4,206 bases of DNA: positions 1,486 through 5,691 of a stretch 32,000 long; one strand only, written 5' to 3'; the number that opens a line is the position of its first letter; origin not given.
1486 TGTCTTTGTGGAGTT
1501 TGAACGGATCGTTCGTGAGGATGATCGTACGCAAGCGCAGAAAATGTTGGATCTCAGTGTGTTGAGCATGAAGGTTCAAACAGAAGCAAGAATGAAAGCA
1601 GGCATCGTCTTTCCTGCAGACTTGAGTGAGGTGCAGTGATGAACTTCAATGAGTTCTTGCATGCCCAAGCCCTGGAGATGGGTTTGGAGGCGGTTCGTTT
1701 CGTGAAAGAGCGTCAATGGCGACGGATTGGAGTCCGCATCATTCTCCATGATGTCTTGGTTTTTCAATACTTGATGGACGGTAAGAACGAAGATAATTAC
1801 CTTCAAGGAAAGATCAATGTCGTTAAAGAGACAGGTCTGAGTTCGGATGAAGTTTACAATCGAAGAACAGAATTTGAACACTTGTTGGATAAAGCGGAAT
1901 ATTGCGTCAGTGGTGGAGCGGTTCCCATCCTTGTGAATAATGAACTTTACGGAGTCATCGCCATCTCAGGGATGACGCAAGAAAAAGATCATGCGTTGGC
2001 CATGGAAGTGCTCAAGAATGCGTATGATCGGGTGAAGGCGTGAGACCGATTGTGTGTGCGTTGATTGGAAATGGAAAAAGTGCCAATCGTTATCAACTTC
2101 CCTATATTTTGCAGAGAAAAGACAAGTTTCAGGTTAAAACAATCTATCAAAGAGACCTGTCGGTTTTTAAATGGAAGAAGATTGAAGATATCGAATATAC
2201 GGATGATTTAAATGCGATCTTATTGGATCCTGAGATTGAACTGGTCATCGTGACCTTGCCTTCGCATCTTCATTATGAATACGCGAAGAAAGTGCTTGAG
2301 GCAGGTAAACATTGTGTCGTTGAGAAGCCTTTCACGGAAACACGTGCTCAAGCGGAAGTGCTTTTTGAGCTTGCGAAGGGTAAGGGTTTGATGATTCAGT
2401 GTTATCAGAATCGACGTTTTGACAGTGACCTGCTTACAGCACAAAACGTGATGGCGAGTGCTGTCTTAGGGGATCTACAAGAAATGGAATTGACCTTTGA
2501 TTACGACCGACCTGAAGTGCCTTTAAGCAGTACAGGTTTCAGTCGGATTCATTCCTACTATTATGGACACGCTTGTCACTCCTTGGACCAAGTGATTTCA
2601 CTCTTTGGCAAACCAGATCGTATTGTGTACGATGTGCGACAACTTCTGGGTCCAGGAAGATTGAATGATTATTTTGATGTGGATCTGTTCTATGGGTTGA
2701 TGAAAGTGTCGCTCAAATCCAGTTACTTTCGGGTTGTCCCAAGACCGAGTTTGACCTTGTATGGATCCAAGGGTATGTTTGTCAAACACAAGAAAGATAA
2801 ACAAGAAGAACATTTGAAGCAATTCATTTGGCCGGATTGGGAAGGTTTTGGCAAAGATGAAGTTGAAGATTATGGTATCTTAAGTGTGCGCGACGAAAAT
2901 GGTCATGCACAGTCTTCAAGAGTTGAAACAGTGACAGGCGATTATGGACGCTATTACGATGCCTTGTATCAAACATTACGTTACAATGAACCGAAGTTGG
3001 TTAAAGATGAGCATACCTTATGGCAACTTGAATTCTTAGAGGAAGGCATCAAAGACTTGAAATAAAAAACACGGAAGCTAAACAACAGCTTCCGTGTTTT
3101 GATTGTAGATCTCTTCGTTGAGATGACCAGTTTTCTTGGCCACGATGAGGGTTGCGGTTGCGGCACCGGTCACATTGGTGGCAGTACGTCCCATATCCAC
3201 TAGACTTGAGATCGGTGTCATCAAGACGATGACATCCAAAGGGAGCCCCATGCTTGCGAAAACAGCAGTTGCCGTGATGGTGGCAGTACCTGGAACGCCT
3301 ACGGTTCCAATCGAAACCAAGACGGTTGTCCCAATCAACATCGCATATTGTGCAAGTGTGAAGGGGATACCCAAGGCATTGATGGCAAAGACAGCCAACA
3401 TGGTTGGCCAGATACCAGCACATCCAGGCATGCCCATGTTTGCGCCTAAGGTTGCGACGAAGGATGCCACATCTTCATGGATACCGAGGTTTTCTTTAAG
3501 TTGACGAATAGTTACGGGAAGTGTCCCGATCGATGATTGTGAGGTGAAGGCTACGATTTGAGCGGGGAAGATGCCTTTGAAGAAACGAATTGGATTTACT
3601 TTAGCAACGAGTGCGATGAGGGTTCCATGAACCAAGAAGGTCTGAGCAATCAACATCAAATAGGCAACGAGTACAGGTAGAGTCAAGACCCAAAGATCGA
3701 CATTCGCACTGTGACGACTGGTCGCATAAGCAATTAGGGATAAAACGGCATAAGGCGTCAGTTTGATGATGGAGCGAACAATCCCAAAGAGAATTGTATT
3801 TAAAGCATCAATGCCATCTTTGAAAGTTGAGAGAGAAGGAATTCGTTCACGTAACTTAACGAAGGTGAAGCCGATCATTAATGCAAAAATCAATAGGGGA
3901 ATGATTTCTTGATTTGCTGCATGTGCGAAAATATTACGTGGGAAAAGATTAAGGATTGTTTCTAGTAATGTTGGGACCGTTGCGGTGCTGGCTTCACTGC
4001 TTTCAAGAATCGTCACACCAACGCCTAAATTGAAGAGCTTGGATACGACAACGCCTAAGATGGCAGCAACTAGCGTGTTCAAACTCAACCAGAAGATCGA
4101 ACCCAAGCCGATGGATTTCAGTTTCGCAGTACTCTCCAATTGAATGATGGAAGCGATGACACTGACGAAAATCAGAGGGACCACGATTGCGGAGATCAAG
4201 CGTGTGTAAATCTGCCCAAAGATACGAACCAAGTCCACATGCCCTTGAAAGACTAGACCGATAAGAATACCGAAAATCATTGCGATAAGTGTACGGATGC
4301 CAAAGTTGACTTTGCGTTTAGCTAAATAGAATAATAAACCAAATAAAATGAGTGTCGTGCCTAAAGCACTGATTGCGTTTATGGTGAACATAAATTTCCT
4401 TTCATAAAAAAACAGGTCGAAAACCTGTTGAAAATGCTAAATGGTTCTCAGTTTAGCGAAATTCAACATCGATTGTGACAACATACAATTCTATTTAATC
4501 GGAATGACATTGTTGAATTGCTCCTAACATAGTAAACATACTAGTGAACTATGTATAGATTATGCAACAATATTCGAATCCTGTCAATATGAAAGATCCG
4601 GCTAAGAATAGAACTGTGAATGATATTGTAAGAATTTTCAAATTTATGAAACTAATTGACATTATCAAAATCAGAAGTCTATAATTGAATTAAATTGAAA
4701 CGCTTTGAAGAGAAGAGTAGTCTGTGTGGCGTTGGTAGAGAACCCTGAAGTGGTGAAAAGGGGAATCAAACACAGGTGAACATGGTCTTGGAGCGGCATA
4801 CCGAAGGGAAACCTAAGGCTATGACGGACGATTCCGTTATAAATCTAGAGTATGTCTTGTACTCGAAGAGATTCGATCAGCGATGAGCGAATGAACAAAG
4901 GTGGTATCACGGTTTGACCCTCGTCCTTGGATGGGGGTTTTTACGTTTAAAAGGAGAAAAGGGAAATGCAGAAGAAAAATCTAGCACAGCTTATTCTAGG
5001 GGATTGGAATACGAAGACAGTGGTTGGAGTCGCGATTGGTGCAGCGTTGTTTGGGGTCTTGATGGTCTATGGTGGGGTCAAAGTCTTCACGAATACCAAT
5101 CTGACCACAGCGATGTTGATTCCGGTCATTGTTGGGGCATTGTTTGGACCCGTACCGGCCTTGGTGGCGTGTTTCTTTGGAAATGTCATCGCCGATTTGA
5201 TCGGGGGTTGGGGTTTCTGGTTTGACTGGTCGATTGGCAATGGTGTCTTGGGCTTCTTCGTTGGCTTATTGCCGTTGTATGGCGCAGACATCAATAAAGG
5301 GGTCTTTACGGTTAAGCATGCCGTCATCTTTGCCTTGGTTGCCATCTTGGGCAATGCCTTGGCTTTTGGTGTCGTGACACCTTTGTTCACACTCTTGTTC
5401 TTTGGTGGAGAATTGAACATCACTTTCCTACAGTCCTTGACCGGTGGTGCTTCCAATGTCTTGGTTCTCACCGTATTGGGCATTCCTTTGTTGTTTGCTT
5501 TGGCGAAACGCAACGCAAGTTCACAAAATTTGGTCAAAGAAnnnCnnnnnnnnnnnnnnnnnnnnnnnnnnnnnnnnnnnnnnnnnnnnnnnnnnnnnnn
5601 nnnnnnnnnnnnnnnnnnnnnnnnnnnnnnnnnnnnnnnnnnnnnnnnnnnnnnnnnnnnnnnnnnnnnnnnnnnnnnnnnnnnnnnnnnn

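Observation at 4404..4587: Cys-codon leader-peptide attenuator upstream of a TcyP-like cystine carrier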

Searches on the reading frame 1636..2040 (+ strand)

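Call 61: search_protein_families(library=pfam, proteins=[window:1636-2040:+], max_evalue=0.00001)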
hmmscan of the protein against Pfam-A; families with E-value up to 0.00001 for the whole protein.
window:1636-2040:+ (135 aa): 1 family
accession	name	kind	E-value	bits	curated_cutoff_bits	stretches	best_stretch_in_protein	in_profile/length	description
PF03928.20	HbpS-like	-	1.3e-16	61.2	25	1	9-126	3-127/128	Haem degrading protein HbpS-like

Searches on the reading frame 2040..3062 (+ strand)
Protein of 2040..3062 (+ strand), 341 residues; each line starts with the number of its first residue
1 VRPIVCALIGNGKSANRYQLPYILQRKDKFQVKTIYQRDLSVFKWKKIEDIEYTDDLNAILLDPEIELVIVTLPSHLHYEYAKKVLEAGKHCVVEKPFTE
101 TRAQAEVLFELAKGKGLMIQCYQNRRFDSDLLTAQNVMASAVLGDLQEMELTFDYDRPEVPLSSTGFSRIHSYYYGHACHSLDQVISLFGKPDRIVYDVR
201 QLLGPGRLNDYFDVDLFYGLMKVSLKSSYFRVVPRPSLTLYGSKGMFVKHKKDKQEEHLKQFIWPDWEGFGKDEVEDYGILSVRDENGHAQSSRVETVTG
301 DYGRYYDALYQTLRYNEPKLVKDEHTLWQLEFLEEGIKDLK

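Call 7: search_protein_families(library=ncbifam, proteins=[window:2040-3062:+])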
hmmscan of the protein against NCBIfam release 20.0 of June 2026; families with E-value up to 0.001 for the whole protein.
window:2040-3062:+ (341 aa): 8 families
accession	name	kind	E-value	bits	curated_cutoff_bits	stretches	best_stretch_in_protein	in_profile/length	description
NF007574.0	PRK10206.1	equivalog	2.3e-93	313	352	1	4-338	3-334/345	oxidoreductase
NF008607.0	PRK11579.1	subfamily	2.4e-54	184.7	330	1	5-339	6-336/346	oxidoreductase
TIGR04380.1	myo_inos_iolG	equivalog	1.2e-16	60.5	355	1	7-223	5-219/330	inositol 2-dehydrogenase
NF052479.1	LevoglcsnDh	equivalog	3.4e-11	42.5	650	1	52-163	60-174/386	levoglucosan dehydrogenase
NF040723.1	UDP-GlcNAcDh_Arch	equivalog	3.4e-10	39.9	450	1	60-149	55-144/302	UDP-N-acetylglucosamine 3-dehydrogenase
NF052679.1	InsChiInosDhIolG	equivalog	2.1e-06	27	540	1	46-145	48-147/343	bifunctional inositol 2-dehydrogenase/D-chiro-inositol 1-dehydrogenase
NF058561.1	BT_2158_fam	equivalog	8.7e-06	24.6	750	1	64-152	95-183/487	glycoside 3-dehydrogenase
NF041392.1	XylDh_Gfo6_Halo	equivalog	0.00012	21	350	1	67-145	84-162/350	D-xylose 1-dehydrogenase Gfo6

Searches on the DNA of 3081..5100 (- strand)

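Call 4: search_rna_families(source=window, start=4300, end=5100, threshold=evalue, max_evalue=10, show_alignments=2)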
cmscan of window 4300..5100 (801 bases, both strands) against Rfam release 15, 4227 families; matches with E-value up to 10: 5.
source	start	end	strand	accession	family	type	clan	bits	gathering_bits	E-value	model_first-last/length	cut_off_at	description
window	4696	4931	+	RF00230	T-box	Cis-reg; leader;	-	90.2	93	3.2e-20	1-219/219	no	T-box leader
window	4448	4531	+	RF00785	mir-90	Gene; miRNA;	-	16.4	68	2.7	1-84/84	no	mir-90 microRNA precursor family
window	4397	4562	-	RF03533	SQ1002_RNA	Gene; sRNA;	-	14.7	128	1.5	1-237/237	no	Clostridioides difficile sRNA SQ1002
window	4906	5024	+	RF02973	Enterococcus-1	Gene; sRNA;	-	13.4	71.4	7.3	1-152/152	no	Enterococcus-1 RNA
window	4615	4775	+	RF01295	SCARNA7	Gene; snRNA; snoRNA; scaRNA;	-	9.4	65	6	1-330/330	no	Small Cajal body-specific RNA 7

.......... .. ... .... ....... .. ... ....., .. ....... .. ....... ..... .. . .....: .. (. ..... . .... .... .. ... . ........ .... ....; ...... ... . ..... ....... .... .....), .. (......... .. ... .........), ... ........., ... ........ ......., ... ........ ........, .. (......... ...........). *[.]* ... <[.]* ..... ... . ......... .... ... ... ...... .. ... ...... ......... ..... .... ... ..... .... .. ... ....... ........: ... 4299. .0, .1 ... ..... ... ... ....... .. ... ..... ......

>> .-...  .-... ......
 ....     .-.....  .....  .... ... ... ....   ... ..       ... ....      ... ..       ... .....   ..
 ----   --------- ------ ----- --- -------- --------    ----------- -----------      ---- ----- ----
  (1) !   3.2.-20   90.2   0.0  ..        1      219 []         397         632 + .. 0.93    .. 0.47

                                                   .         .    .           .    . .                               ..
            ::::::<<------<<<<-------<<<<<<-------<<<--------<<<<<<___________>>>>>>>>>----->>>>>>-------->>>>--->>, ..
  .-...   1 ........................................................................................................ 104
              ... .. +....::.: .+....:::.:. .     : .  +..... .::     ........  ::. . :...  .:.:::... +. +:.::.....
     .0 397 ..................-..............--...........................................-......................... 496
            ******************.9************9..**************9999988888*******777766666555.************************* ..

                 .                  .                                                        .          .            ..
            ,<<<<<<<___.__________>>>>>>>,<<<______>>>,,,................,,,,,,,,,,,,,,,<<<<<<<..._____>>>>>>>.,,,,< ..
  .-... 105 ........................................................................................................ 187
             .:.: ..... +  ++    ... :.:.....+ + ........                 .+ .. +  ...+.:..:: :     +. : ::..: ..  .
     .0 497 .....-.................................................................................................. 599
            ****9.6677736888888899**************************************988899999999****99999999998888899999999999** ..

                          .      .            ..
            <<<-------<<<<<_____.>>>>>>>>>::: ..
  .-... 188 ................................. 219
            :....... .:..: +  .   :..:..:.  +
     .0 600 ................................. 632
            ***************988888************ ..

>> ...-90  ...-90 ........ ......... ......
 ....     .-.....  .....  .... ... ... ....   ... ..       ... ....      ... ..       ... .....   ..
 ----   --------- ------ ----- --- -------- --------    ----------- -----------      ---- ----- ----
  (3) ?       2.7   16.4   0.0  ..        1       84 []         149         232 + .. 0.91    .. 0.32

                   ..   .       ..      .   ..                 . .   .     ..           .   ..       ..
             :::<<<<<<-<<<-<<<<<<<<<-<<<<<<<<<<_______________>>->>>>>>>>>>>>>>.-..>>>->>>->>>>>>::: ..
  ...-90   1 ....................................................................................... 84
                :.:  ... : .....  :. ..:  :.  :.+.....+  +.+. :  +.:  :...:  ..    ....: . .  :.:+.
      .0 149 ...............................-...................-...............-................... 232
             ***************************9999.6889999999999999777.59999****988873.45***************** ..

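Call 69: search_rna_families(sources=[L004, L011, L016, L017, L024, L029, L033, L006, L007, L009, L028, L030, L015], threshold=gathering)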
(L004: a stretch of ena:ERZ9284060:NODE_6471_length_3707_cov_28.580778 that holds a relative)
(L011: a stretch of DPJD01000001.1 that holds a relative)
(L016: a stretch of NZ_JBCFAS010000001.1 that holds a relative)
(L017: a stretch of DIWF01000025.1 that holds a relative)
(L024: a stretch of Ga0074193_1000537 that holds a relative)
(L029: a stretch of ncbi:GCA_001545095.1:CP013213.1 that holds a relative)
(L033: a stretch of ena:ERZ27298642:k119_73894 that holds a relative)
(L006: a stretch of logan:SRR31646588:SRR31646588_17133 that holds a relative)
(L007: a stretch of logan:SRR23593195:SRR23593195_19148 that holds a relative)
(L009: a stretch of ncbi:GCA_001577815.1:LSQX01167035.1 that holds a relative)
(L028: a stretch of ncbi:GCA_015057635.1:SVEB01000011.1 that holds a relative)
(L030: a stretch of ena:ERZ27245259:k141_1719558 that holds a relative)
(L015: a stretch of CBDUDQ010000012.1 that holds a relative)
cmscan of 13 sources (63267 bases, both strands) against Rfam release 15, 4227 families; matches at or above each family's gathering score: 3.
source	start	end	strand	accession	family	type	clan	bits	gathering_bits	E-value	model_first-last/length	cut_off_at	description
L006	2335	2696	-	RF00023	tmRNA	Gene;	CL00001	144.9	47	7.8e-57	1-374/374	no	transfer-messenger RNA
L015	41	112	-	RF00005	tRNA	Gene; tRNA;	CL00001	64.5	29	1e-11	1-71/71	no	tRNA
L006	2771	2855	+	RF00005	tRNA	Gene; tRNA;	CL00001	45.8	29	1.4e-06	1-71/71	no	tRNA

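Call 76: search_rna_families(source=window, start=4380, end=4600, threshold=evalue, max_evalue=10, show_alignments=3)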
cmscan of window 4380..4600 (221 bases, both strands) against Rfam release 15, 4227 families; matches with E-value up to 10: 4.
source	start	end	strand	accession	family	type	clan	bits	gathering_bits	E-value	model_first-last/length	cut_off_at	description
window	4448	4531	+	RF00785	mir-90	Gene; miRNA;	-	16.4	68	0.74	1-84/84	no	mir-90 microRNA precursor family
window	4454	4525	-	RF00955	mir-1829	Gene; miRNA;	-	14.9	60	3.6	1-58/58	no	mir-1829 microRNA precursor family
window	4421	4473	-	RF00666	mir-32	Gene; miRNA;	-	12.1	70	8.3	1-70/70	no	mir-32 microRNA precursor family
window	4407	4450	+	RF01726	SAM-II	Cis-reg; riboswitch;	-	12.1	44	9.6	1-60/60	no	SAM-II riboswitch aptamer (SAM-II long loop)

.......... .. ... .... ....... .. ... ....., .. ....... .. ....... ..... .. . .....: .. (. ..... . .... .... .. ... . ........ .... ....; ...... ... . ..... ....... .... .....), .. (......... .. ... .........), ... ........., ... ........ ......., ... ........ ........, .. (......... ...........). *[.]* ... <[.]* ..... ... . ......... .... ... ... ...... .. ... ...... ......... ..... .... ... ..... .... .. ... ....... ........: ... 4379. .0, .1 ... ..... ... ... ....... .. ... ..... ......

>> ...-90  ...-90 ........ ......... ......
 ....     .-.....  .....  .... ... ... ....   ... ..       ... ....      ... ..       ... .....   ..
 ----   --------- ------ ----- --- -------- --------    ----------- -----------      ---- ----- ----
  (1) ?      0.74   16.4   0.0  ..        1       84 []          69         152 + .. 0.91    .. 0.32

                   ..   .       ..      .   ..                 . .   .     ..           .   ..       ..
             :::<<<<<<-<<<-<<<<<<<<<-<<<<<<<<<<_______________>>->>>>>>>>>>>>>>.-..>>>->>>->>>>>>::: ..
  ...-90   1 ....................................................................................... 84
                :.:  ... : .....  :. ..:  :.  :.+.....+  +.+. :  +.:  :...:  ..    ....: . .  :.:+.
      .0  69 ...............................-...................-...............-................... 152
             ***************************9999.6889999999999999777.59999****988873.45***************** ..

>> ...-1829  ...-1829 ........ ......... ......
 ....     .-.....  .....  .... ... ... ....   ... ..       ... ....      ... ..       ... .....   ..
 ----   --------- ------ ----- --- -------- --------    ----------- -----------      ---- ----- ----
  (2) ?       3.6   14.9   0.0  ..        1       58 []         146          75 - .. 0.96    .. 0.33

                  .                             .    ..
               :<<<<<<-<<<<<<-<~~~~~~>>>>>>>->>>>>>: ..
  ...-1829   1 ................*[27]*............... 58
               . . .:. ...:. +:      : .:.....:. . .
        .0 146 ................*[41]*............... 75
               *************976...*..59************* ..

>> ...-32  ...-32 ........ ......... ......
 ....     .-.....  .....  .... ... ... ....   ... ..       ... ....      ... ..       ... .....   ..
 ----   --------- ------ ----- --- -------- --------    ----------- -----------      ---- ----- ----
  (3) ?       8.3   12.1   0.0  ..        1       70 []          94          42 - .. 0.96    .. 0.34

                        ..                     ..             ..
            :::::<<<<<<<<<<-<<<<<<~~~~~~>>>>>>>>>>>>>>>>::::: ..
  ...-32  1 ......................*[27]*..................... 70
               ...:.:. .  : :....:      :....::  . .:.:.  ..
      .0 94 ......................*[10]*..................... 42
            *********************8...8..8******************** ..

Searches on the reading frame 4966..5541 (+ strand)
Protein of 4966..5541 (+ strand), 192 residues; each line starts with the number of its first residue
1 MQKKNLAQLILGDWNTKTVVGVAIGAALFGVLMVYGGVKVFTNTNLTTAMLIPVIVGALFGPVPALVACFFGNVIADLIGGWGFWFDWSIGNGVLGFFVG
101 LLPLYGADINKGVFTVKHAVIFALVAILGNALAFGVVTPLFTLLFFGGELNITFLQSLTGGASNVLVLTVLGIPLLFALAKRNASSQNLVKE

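Call 7: search_protein_families(library=ncbifam, proteins=[window:4966-5541:+])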
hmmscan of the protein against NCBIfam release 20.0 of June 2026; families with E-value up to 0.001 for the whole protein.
window:4966-5541:+ (192 aa): 1 family
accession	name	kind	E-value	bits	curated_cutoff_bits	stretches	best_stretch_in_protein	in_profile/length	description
NF010182.0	PRK13661.1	equivalog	1.7e-38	132.3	99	1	15-192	6-183/183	ECF-type riboflavin transporter substrate-binding protein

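Call 9: search_protein_families(library=pfam, proteins=[window:4966-5541:+])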
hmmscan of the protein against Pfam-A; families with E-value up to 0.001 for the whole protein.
window:4966-5541:+ (192 aa): 2 families
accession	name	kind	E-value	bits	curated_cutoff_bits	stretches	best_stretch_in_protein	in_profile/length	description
PF07155.17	ECF-ribofla_trS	-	1.4e-29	103.8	26.7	1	14-181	2-172/172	ECF-type riboflavin transporter, S component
PF12822.12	ECF_trnsprt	-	0.00089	19.8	30.7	0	17-174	1-150/169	ECF transporter, substrate-specific component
